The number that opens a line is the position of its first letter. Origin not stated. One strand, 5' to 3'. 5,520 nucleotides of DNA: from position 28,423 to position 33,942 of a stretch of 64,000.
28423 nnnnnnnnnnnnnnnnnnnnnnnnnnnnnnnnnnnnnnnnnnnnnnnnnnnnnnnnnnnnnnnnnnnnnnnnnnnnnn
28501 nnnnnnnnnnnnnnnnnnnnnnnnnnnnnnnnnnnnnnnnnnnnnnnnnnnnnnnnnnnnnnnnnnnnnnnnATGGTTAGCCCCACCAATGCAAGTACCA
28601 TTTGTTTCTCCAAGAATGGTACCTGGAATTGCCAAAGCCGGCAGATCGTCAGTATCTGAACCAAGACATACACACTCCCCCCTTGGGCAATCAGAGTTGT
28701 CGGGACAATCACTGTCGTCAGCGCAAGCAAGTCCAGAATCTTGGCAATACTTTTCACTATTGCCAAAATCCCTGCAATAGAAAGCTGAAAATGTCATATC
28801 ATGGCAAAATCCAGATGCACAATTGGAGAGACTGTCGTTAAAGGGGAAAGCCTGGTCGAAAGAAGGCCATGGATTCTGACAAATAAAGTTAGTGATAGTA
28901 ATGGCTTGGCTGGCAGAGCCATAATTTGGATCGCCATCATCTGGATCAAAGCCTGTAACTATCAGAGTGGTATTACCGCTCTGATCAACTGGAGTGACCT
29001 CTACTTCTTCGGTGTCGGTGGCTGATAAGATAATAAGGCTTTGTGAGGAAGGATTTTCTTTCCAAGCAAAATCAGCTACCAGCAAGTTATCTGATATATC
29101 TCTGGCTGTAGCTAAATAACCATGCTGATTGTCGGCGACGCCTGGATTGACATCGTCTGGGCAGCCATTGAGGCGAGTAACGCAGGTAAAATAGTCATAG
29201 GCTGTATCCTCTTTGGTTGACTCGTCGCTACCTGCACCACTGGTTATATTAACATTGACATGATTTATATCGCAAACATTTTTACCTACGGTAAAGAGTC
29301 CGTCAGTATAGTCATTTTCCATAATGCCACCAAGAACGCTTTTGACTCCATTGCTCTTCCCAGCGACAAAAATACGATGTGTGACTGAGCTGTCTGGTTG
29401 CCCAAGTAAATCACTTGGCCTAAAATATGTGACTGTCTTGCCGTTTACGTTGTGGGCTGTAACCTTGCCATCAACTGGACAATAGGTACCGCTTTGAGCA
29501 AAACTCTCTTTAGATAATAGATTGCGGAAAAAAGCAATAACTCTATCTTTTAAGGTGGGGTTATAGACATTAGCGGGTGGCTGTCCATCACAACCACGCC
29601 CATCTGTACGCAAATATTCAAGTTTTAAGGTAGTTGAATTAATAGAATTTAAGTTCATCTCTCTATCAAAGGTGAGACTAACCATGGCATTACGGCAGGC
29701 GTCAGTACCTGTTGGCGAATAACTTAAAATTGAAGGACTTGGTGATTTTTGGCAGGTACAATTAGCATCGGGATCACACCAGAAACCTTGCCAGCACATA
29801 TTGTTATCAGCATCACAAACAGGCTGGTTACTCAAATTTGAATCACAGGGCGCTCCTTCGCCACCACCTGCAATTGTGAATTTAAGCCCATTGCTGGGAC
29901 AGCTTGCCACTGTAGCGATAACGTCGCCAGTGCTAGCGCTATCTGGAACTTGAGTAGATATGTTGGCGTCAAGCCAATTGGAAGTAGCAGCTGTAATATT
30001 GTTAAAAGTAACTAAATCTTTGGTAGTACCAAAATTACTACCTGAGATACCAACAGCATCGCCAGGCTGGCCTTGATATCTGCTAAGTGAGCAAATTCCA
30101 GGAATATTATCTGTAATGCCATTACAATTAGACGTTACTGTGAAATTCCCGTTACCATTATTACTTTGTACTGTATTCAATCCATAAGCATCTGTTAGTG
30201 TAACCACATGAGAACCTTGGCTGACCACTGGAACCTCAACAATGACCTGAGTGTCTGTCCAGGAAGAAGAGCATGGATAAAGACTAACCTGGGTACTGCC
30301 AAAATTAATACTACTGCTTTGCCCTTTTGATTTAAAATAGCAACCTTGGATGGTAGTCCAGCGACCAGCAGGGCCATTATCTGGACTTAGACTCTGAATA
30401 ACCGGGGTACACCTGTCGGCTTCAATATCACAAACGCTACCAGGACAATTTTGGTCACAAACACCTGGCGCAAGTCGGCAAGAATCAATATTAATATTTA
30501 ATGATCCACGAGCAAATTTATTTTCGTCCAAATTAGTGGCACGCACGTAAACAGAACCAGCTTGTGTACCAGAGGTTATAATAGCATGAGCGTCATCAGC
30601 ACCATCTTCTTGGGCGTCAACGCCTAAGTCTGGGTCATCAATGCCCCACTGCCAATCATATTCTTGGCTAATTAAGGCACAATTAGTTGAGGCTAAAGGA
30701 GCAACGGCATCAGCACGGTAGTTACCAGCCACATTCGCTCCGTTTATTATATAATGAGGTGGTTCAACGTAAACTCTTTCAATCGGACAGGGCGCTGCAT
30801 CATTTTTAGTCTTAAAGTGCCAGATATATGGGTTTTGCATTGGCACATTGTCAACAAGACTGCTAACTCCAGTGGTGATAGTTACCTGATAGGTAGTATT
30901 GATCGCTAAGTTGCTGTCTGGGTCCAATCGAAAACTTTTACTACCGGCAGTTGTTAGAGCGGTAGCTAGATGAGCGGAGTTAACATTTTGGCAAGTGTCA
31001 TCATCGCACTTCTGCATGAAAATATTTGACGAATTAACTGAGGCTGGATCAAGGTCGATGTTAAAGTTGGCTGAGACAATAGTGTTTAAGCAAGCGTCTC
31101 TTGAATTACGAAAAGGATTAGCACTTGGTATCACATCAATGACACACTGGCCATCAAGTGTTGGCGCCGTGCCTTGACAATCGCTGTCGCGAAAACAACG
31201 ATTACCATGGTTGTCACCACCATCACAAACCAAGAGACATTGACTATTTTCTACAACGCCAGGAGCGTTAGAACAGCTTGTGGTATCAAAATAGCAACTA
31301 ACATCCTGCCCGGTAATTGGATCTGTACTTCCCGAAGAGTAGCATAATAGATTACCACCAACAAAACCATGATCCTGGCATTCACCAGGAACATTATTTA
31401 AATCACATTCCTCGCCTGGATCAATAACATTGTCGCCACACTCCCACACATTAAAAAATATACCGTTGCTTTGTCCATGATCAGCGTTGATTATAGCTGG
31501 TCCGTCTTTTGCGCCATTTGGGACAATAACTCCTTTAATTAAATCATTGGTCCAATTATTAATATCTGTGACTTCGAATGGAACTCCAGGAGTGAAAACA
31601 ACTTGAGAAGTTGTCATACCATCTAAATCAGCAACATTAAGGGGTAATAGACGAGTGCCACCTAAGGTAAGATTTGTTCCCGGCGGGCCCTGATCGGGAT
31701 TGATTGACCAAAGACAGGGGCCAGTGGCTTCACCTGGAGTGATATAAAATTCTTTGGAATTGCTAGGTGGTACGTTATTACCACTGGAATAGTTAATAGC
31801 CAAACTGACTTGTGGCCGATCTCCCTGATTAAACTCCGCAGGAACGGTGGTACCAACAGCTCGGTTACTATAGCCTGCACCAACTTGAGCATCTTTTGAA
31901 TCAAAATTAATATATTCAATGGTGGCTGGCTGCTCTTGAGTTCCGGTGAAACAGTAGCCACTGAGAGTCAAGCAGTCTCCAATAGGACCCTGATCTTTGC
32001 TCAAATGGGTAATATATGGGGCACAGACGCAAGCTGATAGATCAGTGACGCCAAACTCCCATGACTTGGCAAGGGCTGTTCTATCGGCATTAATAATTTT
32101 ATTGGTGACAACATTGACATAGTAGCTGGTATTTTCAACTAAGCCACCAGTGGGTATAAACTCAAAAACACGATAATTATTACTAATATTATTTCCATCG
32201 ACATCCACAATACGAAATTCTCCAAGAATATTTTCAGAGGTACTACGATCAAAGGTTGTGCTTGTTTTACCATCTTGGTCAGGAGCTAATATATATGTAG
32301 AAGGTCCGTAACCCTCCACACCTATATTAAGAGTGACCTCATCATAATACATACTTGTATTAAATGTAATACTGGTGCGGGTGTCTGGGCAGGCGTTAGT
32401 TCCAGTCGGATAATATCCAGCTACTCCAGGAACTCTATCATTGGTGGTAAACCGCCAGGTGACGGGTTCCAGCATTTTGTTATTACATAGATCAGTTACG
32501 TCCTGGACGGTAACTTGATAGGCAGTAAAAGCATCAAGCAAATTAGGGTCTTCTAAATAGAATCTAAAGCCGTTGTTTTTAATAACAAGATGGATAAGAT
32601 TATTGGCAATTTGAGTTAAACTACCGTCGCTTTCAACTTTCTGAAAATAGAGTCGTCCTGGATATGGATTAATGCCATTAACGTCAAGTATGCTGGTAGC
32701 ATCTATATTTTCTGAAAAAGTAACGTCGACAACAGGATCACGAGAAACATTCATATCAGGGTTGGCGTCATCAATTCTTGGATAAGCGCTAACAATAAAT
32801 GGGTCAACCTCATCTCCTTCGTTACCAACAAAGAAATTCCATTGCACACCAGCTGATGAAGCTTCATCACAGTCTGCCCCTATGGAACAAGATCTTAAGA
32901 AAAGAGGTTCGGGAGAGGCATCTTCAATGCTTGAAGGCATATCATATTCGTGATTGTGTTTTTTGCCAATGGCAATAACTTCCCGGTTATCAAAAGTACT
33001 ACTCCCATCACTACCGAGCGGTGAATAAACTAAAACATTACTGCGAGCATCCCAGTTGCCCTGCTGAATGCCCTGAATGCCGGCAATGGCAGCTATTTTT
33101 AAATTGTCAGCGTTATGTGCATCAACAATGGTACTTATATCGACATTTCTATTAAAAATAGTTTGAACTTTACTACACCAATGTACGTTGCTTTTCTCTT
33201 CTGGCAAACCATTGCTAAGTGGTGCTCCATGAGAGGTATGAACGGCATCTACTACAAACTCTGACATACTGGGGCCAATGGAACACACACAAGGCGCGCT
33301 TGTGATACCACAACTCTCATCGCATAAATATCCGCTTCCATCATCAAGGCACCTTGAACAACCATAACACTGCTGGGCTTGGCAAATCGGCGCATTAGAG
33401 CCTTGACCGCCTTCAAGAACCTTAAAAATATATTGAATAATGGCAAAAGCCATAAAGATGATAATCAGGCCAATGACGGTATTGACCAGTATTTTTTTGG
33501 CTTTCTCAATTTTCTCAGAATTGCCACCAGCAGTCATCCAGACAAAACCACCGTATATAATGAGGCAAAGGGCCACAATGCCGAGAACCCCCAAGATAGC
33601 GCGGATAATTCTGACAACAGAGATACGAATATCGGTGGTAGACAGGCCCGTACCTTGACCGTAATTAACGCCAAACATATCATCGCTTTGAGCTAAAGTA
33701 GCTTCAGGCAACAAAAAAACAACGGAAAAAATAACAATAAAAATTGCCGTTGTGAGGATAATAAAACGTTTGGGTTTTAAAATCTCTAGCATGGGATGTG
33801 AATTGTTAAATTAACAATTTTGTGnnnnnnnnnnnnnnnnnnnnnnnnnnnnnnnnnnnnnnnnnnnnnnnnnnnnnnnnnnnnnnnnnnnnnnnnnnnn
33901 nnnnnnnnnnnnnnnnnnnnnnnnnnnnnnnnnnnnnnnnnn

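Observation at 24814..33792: Giant 2129-aa Cys-rich IPT/TIG surface protein with a VirB2/TrbC-like double-TM N-terminus, co-oriented with two paralogous single-pass membrane proteins carrying DxDGDG motifs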

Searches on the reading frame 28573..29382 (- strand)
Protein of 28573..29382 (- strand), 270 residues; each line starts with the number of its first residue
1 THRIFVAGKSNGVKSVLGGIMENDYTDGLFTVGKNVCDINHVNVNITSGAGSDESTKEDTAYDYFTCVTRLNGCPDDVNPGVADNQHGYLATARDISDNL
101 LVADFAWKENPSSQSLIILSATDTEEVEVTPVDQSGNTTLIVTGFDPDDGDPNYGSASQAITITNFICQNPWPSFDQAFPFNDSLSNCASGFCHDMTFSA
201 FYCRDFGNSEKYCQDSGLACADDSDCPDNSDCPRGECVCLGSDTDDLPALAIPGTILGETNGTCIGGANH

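Call 18: search_protein_families(library=pfam, proteins=[window:28573-29382:-], max_evalue=1)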
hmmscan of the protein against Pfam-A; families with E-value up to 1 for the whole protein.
window:28573-29382:- (270 aa): 1 family
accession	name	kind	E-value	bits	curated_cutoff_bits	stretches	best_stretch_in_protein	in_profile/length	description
PF17771.6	ADAMTS_CR_2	-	0.19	12.6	27.3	1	183-238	17-69/69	ADAMTS cysteine-rich domain 2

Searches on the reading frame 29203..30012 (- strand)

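Call 18: search_protein_families(library=pfam, proteins=[window:29203-30012:-], max_evalue=1)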
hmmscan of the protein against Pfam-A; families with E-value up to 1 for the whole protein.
window:29203-30012:- (270 aa): 1 family
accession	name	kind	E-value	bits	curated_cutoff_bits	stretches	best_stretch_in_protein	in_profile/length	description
PF13205.12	Big_5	-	0.067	14.4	23.6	1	92-129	4-44/105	Bacterial Ig-like domain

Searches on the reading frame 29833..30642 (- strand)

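Call 18: search_protein_families(library=pfam, proteins=[window:29833-30642:-], max_evalue=1)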
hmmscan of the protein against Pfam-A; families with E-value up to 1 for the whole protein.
window:29833-30642:- (270 aa): 1 family
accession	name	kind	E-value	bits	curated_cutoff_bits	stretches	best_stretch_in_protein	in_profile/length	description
PF01833.30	TIG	-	6.3e-13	49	20.9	2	80-168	1-83/84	IPT/TIG domain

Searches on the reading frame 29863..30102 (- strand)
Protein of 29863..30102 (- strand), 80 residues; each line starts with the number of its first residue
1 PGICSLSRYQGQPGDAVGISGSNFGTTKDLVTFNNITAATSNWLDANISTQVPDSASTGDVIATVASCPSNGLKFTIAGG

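Call 73: search_protein_families(library=pfam, proteins=[window:29863-30102:-], max_evalue=10)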
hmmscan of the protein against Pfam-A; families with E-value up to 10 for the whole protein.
seq(80 aa): 1 family
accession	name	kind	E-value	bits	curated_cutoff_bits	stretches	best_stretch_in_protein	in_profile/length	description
PF01833.30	TIG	-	3.2e-05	24.3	20.9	1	3-77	3-84/84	IPT/TIG domain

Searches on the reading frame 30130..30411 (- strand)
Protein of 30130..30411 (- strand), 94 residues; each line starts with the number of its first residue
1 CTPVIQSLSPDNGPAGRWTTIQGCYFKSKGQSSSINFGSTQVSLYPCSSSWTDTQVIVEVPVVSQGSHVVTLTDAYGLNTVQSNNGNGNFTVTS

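Call 73: search_protein_families(library=pfam, proteins=[window:30130-30411:-], max_evalue=10)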
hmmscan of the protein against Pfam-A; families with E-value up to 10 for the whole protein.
seq(94 aa): 1 family
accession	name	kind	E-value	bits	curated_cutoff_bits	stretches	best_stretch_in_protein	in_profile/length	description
PF01833.30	TIG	-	8.4e-10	38.9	20.9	1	3-91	1-83/84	IPT/TIG domain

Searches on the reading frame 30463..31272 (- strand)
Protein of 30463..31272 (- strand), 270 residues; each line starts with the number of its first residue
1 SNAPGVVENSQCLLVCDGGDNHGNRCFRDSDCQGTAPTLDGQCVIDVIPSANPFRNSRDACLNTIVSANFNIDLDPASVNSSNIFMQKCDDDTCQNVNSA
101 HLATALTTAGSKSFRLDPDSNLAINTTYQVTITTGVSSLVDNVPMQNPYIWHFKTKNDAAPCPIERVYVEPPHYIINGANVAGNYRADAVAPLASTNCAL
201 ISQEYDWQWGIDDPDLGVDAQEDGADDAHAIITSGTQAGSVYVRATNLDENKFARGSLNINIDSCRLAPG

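Call 18: search_protein_families(library=pfam, proteins=[window:30463-31272:-], max_evalue=1)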
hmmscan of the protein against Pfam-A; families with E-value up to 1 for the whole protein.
window:30463-31272:- (270 aa): 1 family
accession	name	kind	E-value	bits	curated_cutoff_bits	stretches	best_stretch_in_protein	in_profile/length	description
PF13205.12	Big_5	-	1.3e-14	55.2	23.6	1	49-155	8-105/105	Bacterial Ig-like domain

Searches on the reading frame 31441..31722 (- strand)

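Call 73: search_protein_families(library=pfam, proteins=[window:31441-31722:-], max_evalue=10)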
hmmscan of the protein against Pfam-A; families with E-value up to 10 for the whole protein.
seq(94 aa): 1 family
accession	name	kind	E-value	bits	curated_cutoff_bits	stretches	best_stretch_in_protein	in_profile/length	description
PF01833.30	TIG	-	0.011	16.1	20.9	1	2-68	1-58/84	IPT/TIG domain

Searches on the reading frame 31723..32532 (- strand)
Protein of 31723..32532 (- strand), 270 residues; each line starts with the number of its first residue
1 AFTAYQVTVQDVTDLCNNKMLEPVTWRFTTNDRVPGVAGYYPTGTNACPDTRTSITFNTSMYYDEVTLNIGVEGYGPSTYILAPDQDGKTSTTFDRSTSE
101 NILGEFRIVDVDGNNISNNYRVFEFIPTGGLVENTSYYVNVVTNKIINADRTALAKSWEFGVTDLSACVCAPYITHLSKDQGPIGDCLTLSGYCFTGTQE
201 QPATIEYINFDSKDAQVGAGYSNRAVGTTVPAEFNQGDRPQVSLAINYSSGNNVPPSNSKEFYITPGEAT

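Call 18: search_protein_families(library=pfam, proteins=[window:31723-32532:-], max_evalue=1)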
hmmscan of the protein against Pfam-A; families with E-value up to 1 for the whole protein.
window:31723-32532:- (270 aa): 2 families
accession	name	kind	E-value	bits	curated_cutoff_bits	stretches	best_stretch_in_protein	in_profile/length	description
PF13205.12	Big_5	-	2.6e-07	31.8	23.6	2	106-160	49-103/105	Bacterial Ig-like domain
PF17966.7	Muc_B2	-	0.24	12.4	23.5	1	41-75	18-53/100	Muc B2-like domain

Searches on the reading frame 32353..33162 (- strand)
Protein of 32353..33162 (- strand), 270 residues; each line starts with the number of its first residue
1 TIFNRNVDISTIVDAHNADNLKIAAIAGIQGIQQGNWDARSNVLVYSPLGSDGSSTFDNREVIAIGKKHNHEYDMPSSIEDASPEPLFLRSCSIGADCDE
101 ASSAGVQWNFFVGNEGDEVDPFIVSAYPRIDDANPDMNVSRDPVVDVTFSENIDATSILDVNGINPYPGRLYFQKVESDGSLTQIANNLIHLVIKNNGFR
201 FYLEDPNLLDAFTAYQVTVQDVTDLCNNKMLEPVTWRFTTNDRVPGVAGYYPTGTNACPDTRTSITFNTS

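Call 18: search_protein_families(library=pfam, proteins=[window:32353-33162:-], max_evalue=1)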
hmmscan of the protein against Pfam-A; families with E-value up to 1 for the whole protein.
window:32353-33162:- (270 aa): 2 families
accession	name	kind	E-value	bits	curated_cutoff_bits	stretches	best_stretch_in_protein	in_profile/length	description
PF13205.12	Big_5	-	3.9e-09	37.6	23.6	1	120-240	4-105/105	Bacterial Ig-like domain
PF13066.11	DUF3929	-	0.16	12.4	25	0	218-245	10-40/64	Protein of unknown function (DUF3929)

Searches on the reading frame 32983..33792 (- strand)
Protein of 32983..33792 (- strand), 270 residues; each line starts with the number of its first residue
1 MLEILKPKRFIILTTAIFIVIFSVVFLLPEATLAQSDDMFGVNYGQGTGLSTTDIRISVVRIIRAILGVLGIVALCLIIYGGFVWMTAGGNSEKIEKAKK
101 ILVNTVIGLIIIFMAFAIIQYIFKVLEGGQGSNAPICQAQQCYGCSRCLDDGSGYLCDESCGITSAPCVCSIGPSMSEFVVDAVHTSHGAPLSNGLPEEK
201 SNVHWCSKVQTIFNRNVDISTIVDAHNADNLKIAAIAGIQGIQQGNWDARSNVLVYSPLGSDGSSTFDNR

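Call 18: search_protein_families(library=pfam, proteins=[window:32983-33792:-], max_evalue=1)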
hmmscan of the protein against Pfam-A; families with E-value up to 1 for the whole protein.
window:32983-33792:- (270 aa): 8 families
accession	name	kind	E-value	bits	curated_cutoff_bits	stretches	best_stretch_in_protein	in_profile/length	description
PF18895.5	T4SS_pilin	-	5.8e-09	36.3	26.6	1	63-122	13-71/71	Type IV secretion system pilin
PF04956.18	TrbC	-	0.0023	18.6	27.9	1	15-122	11-98/98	TrbC/VIRB2 pilin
PF05987.18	DUF898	-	0.0029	17.2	28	1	14-124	135-246/336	Bacterial protein of unknown function (DUF898)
PF05545.16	FixQ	-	0.033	14.6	29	1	61-101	4-44/49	Cbb3-type cytochrome oxidase component FixQ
PF09815.14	XK-related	-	0.13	11.6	24.8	1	56-117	209-270/337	XK-related protein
PF07330.17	DUF1467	-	0.5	10.8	29.4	0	6-38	49-81/83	Protein of unknown function (DUF1467)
PF04290.18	DctQ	-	0.56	10.6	28.3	1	60-126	62-130/132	Tripartite ATP-independent periplasmic transporters, DctQ component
PF02118.27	Srg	-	0.85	9.7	22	0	15-124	125-233/275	Srg family chemoreceptor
